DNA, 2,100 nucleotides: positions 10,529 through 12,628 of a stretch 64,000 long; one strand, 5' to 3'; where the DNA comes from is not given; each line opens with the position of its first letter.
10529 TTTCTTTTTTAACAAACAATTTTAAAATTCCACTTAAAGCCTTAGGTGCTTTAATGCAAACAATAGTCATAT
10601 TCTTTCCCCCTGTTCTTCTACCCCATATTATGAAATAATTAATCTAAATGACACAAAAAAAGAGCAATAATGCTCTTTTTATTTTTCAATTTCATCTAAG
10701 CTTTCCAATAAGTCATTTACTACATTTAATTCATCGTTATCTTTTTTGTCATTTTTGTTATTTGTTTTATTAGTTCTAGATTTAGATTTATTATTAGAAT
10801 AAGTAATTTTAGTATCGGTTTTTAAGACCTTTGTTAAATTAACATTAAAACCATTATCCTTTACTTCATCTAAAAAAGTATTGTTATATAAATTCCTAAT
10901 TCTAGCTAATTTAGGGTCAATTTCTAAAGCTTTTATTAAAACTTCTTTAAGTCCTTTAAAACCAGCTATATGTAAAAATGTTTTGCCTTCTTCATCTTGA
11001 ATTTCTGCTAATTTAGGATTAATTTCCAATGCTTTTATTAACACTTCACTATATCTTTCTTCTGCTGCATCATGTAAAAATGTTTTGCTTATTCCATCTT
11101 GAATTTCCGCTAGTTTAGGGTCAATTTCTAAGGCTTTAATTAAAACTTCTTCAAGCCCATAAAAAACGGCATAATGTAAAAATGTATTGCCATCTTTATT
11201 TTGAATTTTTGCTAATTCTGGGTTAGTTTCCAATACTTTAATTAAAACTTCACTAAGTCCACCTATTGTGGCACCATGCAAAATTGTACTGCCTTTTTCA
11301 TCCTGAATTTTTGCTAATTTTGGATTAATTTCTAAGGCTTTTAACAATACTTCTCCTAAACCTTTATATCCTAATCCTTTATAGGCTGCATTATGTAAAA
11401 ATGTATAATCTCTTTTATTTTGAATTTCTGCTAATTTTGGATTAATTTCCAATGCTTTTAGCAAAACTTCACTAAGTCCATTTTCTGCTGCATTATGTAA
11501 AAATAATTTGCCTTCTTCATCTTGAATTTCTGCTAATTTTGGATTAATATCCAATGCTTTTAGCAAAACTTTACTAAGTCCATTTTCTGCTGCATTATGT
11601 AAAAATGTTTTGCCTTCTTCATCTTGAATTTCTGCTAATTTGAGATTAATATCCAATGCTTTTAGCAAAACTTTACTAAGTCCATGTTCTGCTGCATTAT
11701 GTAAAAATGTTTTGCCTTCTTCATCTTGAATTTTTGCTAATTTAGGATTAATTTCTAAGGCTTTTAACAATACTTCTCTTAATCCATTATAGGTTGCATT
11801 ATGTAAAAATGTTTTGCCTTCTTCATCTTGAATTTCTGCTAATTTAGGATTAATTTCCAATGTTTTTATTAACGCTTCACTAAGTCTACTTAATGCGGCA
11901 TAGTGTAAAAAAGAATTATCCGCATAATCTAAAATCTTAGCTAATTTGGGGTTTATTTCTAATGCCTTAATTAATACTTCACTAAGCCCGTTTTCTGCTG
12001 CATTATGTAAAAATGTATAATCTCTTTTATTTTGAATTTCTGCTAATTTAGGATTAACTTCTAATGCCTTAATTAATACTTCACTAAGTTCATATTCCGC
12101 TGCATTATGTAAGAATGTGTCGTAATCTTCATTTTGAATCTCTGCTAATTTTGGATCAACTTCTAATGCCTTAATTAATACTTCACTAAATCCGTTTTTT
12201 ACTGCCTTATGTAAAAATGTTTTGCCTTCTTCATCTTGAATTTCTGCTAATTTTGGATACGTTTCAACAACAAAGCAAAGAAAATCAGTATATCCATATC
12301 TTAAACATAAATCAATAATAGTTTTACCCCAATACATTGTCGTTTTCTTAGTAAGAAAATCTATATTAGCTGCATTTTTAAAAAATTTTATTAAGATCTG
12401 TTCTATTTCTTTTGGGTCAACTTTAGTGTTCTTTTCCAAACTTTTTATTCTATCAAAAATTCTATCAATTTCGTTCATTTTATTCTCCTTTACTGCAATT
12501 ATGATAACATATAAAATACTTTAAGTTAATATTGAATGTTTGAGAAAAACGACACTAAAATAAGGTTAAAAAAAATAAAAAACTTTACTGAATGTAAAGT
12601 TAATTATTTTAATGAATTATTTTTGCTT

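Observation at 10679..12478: Cytoplasmic 599-aa protein built from about 14 near-perfect 34-residue ankyrin-like repeats in a spore-forming Firmicute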

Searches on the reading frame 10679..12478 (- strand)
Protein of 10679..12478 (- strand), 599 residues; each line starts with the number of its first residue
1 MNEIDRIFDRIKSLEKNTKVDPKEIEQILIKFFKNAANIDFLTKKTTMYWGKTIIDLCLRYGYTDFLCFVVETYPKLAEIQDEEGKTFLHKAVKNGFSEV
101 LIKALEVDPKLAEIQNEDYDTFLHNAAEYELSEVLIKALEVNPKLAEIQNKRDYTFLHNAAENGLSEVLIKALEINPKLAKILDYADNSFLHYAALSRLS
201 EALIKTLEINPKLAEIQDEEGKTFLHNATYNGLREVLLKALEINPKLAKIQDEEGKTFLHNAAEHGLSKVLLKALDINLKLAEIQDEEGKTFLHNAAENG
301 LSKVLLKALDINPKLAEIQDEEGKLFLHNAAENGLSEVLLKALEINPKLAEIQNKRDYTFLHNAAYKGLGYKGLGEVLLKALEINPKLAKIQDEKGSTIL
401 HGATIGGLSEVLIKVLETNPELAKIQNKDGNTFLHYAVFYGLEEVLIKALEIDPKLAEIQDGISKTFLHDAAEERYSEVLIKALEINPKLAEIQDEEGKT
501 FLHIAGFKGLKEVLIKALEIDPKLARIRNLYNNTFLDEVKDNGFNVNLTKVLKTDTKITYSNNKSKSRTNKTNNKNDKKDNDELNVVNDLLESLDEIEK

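Call 3: search_protein_families(library=pfam, proteins=[window:10679-12478:-], max_evalue=1)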
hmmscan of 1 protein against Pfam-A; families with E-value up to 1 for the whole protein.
window:10679-12478:- (599 aa): 14 families
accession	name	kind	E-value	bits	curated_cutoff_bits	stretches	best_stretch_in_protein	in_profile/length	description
PF12796.13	Ank_2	-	5.9e-41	139.4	27.3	11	225-311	1-86/90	Ankyrin repeats (3 copies)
PF13857.12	Ank_5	-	1.9e-28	98.6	27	3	391-437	11-56/56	Ankyrin repeats (many copies)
PF13606.12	Ank_3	-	1.4e-21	74.4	22.3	0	429-450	1-21/30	Ankyrin repeat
PF13637.12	Ank_4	-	1.9e-20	72.9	22.7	2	417-446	18-46/50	Ankyrin repeats (many copies)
PF13414.12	TPR_11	-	1e-17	63.9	26.8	0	337-356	15-34/42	TPR repeat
PF00023.36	Ank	-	1e-11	44.8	21.1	0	429-446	1-21/33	Ankyrin repeat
PF13431.12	TPR_17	-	1.4e-08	34.7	24.4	0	516-536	4-24/34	Tetratricopeptide repeat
PF19999.4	fvmX3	-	6.5e-05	23.4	27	0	287-321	26-60/85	FtsH ternary system domain X3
PF07713.18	DUF1604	-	0.00074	19.7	25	0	389-409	7-27/84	Protein of unknown function (DUF1604)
PF13181.12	TPR_8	-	0.0011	19.4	25.7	0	511-523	21-33/34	Tetratricopeptide repeat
PF17778.7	BLACT_WH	-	0.0013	19.1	22.8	0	259-273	17-31/46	Beta-lactamase associated winged helix domain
PF07542.16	ATP12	-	0.038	14.6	27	1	52-89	83-120/124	ATP12 chaperone protein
PF03775.22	MinC_C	-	0.045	14.2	33.2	0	504-538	47-81/102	Septum formation inhibitor MinC, C-terminal domain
PF05396.16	Phage_T7_Capsid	-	0.12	13.2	27.1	0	258-309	8-56/188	Phage T7 capsid assembly protein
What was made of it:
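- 10679..12478 (-): Coding sequence of the 599-aa ANK-repeat protein (stop codon included). Pfam Ank_2 5.9e-41 (call 3).
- On Ankyrin repeat superfamily (Pfam clan Ank): Ank_2 139.4 bits (cut-off 27.3), Ank_5 98.6, Ank_3 74.4, Ank_4 72.9, Ank 44.8 (call 3).
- Pfam Ank_2 5.9e-41 (139 bits); Ank_5, Ank_3, Ank_4 and Ank are all above their cut-offs (call 3). Pfam TPR_11 gives 1e-17 and TPR_17 1.4e-08 (call 3). ANK profiles score more than twice as high (139 against 64 bits), and no single TPR stretch passes on its own (call 3).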

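Call 4: search_protein_families(library=ncbifam, proteins=[window:10679-12478:-], max_evalue=1)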
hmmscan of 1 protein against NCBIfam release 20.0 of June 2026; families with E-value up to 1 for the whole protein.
window:10679-12478:- (599 aa): 9 families
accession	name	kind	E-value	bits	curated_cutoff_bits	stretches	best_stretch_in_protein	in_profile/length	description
NF043028.1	T4SS_AnkX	equivalog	1e-19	70.3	1400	5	283-340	412-475/938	Dot/Icm T4SS effector AnkN/AnkX/LegA8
NF043029.1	T4SS_AnkY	equivalog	1.1e-17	63.7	600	5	122-270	391-539/543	Dot/Icm T4SS effector AnkY/LegA9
NF043022.1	T4SS_AnkG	equivalog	5e-12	45.3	500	4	122-299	265-446/455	Dot/Icm T4SS effector AnkG/AnkZ/LegA7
NF052540.1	CydityrSynMycb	equivalog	0.0029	17.2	300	0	63-158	56-148/223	cyclodityrosine synthase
NF040959.1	MamA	equivalog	0.0071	15.8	200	0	410-488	92-170/204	magnetosome protein MamA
NF033668.1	rSAM_PA0069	hypoth_equivalog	0.021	13.9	360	1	152-253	163-266/348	PA0069 family radical SAM protein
NF010221.0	PRK13678.2-4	equivalog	0.051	14.2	104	0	59-92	24-57/99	hypothetical protein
NF047777.1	LIC_11502_fam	equivalog_domain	0.29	11.8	75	0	228-270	32-68/82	LIC_11502 family protein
TIGR03081.1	metmalonyl_epim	equivalog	0.35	11.4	114.95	1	261-325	32-98/129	methylmalonyl-CoA epimerase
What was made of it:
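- On Dot/Icm ANK effectors (NCBIfam NF043028, NF043029, NF043022): 70.3, 63.7 and 45.3 bits against cut-offs of 1400, 600 and 500 (call 4).
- Closest known: Legionella/Coxiella Dot/Icm ANK effectors. Different: Scores of 45-70 bits against cut-offs of 500-1400 (call 4).
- NCBIfam Dot/Icm ANK effector models score 45-70 bits against cut-offs of 500-1400 (call 4).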

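Call 5: search_solved_structures(query=window:10679-12478:-, max_evalue=0.01, show_alignments=2)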
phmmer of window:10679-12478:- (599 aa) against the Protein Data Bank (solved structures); distinct sequences matched with E-value up to 0.01: 107 (the best 60 are shown).
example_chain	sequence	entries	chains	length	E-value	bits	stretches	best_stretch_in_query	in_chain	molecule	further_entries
9qhb_A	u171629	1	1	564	8.5e-34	120.3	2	170-529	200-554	Engineered tetratricopeptide repeat protein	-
5vkq_A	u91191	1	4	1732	1.2e-26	96.7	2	224-514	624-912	No mechanoreceptor potential C isoform L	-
8bu0_A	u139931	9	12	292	1.2e-19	73.5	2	361-529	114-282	Consensus tetratricopeptide repeat protein | Crystal structure of an 8-repeat consensus TPR superhelix with Zinc. | Monomer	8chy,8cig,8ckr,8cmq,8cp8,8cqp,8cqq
9qhc_A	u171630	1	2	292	6.3e-19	71.2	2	361-528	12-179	Engineered tetratricopeptide repeat protein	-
7or0_A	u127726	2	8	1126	1.4e-16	63.4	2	213-342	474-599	Transient receptor potential cation channel subfamily A member 1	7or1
9m8n_A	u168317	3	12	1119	2.2e-16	62.8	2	210-342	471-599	Transient receptor potential cation channel subfamily A member 1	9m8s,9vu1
6v9v_A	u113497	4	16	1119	2.2e-16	62.8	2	210-342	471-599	Transient receptor potential cation channel subfamily A member 1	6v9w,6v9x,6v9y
9moe_A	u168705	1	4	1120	2.2e-16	62.8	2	210-342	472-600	Transient receptor potential cation channel subfamily A member 1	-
6pqq_A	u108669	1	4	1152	2.2e-16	62.8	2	212-342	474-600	Transient receptor potential cation channel subfamily A member 1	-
6pqo_D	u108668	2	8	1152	2.4e-16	62.7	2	214-342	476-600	Transient receptor potential cation channel subfamily A member 1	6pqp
3j9p_D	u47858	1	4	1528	6.7e-16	61.2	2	212-342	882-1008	Maltose-binding periplasmic protein, Transient receptor potential cation channel subfamily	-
5kba_A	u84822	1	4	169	3.4e-13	52.3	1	205-344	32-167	Designed protein ANK1C2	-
9goa_A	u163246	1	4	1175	5e-13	51.7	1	151-441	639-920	Alpha-latrotoxin-Lt1a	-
4gpm_A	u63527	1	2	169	5.3e-12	48.3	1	205-344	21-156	Engineered Protein OR264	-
5hry_A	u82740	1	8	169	5.5e-12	48.3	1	221-348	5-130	ank3C2_1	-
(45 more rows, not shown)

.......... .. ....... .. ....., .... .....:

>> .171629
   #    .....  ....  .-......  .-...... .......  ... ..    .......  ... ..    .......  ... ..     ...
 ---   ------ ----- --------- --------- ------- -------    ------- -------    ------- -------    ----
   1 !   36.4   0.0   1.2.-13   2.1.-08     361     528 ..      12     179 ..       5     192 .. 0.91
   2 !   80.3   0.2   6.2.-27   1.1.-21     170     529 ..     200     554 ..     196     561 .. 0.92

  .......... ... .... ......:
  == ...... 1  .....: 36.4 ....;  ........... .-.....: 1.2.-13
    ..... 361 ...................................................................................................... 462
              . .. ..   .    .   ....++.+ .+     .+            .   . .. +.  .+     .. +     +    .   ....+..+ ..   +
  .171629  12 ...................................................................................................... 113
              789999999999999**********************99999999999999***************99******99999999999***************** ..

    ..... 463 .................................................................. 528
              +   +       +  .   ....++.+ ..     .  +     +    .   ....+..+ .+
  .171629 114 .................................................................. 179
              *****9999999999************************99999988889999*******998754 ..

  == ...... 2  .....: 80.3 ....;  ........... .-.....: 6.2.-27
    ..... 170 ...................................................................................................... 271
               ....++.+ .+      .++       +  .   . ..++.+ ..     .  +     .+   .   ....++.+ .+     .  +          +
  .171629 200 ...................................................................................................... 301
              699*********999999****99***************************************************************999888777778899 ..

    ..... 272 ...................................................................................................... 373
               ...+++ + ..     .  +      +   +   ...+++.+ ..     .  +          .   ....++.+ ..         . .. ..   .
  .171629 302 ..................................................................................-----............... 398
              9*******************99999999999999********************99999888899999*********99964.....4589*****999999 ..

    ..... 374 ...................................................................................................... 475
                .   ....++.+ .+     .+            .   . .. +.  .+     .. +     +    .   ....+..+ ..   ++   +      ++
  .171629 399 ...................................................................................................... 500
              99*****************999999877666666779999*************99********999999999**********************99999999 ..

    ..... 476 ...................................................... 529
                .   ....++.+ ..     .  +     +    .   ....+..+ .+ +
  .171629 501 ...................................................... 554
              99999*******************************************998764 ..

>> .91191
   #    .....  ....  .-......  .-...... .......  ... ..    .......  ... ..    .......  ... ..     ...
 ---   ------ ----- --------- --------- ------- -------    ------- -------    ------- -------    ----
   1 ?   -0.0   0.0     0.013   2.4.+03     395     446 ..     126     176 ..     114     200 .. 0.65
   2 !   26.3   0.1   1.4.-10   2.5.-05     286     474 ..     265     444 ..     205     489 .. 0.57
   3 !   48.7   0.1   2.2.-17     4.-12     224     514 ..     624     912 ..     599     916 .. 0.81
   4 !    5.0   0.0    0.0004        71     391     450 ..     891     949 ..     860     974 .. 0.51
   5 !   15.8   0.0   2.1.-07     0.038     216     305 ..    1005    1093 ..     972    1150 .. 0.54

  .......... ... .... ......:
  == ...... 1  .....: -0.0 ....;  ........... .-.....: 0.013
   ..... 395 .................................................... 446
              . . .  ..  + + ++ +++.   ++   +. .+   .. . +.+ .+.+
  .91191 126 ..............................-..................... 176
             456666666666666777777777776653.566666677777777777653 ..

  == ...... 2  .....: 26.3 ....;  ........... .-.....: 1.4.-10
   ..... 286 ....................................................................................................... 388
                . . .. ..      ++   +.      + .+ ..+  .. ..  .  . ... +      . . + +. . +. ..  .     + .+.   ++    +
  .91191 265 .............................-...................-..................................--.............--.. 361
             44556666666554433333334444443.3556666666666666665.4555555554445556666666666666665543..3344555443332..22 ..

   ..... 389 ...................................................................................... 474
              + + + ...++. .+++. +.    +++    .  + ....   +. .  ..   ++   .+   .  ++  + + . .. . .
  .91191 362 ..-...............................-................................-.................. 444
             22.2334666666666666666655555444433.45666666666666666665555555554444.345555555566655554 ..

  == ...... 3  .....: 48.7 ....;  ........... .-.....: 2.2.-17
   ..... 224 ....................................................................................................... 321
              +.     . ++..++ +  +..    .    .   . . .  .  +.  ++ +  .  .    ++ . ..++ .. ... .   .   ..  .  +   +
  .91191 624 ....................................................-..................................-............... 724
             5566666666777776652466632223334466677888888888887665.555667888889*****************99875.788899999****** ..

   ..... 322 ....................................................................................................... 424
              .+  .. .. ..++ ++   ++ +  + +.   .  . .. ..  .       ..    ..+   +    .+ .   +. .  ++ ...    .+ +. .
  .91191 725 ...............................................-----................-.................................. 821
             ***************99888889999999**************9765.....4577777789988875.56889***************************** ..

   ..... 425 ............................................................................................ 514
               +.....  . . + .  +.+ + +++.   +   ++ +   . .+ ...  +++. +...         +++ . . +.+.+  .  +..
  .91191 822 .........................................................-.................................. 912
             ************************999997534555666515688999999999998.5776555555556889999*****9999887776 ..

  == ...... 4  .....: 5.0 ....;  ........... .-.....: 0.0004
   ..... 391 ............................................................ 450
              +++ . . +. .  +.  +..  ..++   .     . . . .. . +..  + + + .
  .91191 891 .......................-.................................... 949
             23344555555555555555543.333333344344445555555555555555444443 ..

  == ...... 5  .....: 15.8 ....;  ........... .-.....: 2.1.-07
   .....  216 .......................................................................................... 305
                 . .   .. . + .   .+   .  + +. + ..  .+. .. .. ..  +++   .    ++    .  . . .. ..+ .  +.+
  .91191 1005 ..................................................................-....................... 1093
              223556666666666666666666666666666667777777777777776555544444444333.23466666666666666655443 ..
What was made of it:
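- On Ankyrin repeat superfamily (Pfam clan Ank): The NOMPC ANK array aligns to the query over 291 against 289 residues, so natural ANK arrays with about this period exist (call 5).
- Closest known: Consensus tetratricopeptide repeat proteins. Same: This gives a gap-free sequence alignment at E = 8.5e-34 (call 5).
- Tried and rejected: Taken seriously because the best PDB sequence hit was a consensus TPR protein (call 5).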

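Call 6: find_homologous_proteins(query=window:10679-12478:-, max_evalue=0.00001)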
Query window:10679-12478:- (599 aa): 85 proteins with E <= 0.00001 among 8000 candidates.
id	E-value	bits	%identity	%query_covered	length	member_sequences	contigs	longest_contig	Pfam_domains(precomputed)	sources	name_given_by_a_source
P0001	6.8e-122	426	49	81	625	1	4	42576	PF10566.16,PF13606.13,PF13857.13,PF12796.14,PF00023.37,PF13637.13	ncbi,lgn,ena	-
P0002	1.1e-66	244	48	50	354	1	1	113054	PF13414.13,PF13857.13,PF12796.14,PF00023.37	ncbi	-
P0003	2.0e-31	127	27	79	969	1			PF13606.13,PF13857.13,PF12796.14,PF00023.37,PF13637.13,PF24521.3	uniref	uniref:Ankyrin repeat domain 44 n=1 Tax=Scophthalmus maximus TaxID=52904 RepID=A0A8D3CPD4_SCOMX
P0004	4.0e-28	116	27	79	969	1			PF13606.13,PF13857.13,PF12796.14,PF00023.37,PF13637.13,PF24521.3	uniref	uniref:Ankyrin repeat domain 52 n=1 Tax=Myripristis murdjan TaxID=586833 RepID=A0A668AB57_9TELE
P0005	6.0e-26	109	27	79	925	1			PF13606.13,PF13857.13,PF12796.14,PF00023.37,PF13637.13,PF24521.3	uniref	uniref:Ankyrin repeat domain 44 n=1 Tax=Scophthalmus maximus TaxID=52904 RepID=A0A8D3CJX0_SCOMX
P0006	1.8e-22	98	25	72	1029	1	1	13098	PF13414.13,PF12569.15,PF13374.13,PF24575.2,PF00515.35,PF13424.13,PF13429.13,PF07719.24,PF13174.13,PF25063.1,PF13431.13,PF23914.2,PF25062.2,PF23300.4,PF13176.13,PF24885.2,PF13428.13,PF25064.2,PF14559.13,PF25575.1,PF10516.16,PF13371.13,PF12895.14,PF21033.5,PF13432.13,PF13181.13,PF01239.29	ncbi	-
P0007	1.6e-21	95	32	54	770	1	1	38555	PF03704.24,PF13414.13,PF12569.15,PF02163.29,PF13374.13,PF24575.2,PF00515.35,PF13424.13,PF13429.13,PF14561.13,PF07719.24,PF13174.13,PF20308.5,PF25063.1,PF13431.13,PF23914.2,PF25062.2,PF13176.13,PF13428.13,PF25064.2,PF14559.13,PF25575.1,PF10516.16,PF13371.13,PF12895.14,PF21033.5,PF13432.13,PF06552.19,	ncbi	-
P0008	4.6e-20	90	25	78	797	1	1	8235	PF13606.13,PF13857.13,PF23745.2,PF12796.14,PF00023.37,PF13637.13,PF24521.3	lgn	-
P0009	1.2e-19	89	24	64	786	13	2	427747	PF03704.24,PF13414.13,PF13374.13,PF24575.2,PF01694.29,PF00515.35,PF13424.13,PF13429.13,PF07719.24,PF13174.13,PF20308.5,PF25063.1,PF13431.13,PF23914.2,PF13176.13,PF13428.13,PF14559.13,PF25575.1,PF10516.16,PF13371.13,PF12895.14,PF21033.5,PF13432.13,PF13181.13,PF01239.29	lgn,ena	-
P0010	1.2e-17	82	33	35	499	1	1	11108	PF25063.1,PF13431.13,PF23914.2,PF13414.13,PF10952.16,PF13176.13,PF13428.13,PF25064.2,PF13374.13,PF14559.13,PF24575.2,PF25575.1,PF10516.16,PF13371.13,PF00515.35,PF13424.13,PF21033.5,PF13432.13,PF13181.13,PF01239.29,PF07719.24,PF13174.13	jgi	jgi:tetratricopeptide (TPR) repeat protein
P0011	1.3e-17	82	28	56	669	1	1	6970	PF22939.3,PF13606.13,PF13857.13,PF23745.2,PF12796.14,PF00023.37,PF13637.13,PF24521.3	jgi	jgi:ankyrin repeat protein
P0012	2.7e-17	81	27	78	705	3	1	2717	PF13606.13,PF13857.13,PF12796.14,PF00023.37,PF13637.13,PF24521.3,PF12937.13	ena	-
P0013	6.0e-17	80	30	54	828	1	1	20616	PF10602.16,PF13414.13,PF12569.15,PF17004.12,PF13374.13,PF24575.2,PF25068.3,PF00515.35,PF13424.13,PF23233.2,PF07719.24,PF13174.13,PF25063.1,PF14853.13,PF13431.13,PF23914.2,PF25062.2,PF13176.13,PF13428.13,PF14559.13,PF25575.1,PF13371.13,PF05489.19,PF12895.14,PF21033.5,PF13432.13,PF09295.17,PF13181.13,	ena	-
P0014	8.8e-17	79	24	76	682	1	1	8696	PF22890.2,PF13414.13,PF12569.15,PF13374.13,PF24575.2,PF00515.35,PF13424.13,PF14561.13,PF07719.24,PF13174.13,PF20308.5,PF25063.1,PF13431.13,PF23914.2,PF25062.2,PF25570.2,PF13176.13,PF24885.2,PF13428.13,PF14559.13,PF25575.1,PF10516.16,PF13371.13,PF12895.14,PF21033.5,PF13432.13,PF13181.13,PF01239.29,PF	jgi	-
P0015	2.0e-16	78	22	69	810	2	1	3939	PF03704.24,PF13414.13,PF12569.15,PF13374.13,PF24575.2,PF00515.35,PF04212.25,PF13424.13,PF13429.13,PF25524.2,PF14561.13,PF07719.24,PF13174.13,PF20308.5,PF25063.1,PF13431.13,PF23914.2,PF25062.2,PF23300.4,PF13176.13,PF13428.13,PF25064.2,PF14559.13,PF25575.1,PF10516.16,PF27595.1,PF13371.13,PF17874.8,PF1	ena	-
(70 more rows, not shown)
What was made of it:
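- About half of the distant database hits are TPR proteins (call 6). The best non-family hits are animal ANKRD44/52 proteins (call 6).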
